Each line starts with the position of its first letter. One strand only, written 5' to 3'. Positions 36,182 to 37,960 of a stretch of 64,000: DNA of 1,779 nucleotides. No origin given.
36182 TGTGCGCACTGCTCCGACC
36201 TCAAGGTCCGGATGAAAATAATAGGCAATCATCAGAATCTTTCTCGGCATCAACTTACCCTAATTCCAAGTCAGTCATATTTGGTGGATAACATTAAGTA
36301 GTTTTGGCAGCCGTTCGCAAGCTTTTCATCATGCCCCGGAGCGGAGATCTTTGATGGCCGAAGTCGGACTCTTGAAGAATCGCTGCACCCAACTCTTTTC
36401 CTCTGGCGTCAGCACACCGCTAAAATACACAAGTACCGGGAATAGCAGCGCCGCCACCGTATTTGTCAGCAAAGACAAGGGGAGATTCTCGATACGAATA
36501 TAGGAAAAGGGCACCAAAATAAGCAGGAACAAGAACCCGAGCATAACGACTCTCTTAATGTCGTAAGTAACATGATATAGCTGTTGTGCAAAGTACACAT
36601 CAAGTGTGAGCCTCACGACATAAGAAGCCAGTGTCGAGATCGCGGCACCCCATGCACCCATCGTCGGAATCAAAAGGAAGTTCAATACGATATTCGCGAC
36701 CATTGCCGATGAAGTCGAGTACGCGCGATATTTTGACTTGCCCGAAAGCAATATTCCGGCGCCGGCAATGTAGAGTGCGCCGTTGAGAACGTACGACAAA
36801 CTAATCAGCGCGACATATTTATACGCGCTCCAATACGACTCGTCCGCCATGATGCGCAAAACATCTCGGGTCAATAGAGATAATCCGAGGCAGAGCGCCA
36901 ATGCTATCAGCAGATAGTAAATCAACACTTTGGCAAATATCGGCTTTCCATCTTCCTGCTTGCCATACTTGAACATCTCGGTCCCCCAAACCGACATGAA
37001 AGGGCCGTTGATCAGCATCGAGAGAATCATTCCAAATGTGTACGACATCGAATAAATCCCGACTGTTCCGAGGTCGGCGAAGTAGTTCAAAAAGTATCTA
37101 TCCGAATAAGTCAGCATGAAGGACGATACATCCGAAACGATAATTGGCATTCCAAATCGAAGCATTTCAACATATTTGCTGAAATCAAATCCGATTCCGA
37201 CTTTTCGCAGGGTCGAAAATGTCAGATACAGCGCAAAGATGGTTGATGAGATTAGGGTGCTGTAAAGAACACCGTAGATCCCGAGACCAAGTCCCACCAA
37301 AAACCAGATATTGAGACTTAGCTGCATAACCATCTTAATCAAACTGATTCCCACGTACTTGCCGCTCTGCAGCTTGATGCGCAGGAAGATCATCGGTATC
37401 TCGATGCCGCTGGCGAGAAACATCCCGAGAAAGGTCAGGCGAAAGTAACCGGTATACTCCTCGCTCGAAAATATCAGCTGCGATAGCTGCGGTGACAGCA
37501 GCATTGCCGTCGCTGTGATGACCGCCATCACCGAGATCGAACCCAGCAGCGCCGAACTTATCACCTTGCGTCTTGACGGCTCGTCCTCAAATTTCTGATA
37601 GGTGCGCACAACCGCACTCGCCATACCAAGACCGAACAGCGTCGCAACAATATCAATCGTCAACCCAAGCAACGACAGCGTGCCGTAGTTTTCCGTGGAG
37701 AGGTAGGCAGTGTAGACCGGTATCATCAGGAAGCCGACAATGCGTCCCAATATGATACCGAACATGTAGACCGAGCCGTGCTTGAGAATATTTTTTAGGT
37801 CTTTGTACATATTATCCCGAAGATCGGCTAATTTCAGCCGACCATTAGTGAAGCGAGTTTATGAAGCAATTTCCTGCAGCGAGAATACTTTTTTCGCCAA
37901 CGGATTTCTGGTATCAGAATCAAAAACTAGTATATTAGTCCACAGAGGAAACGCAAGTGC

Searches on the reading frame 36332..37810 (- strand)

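Call 26: search_protein_families(library=pfam, proteins=[window:36332-37810:-], max_evalue=0.00001)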
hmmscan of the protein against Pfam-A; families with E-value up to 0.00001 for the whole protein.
window:36332-37810:- (493 aa): 2 families
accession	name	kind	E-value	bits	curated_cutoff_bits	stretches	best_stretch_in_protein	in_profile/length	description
PF01943.22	Polysacc_synt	-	3.3e-21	76.4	28.2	1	9-275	2-266/274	Polysaccharide biosynthesis protein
PF13440.11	Polysacc_synt_3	-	1.1e-16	61.4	23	1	37-281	6-242/293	Polysaccharide biosynthesis protein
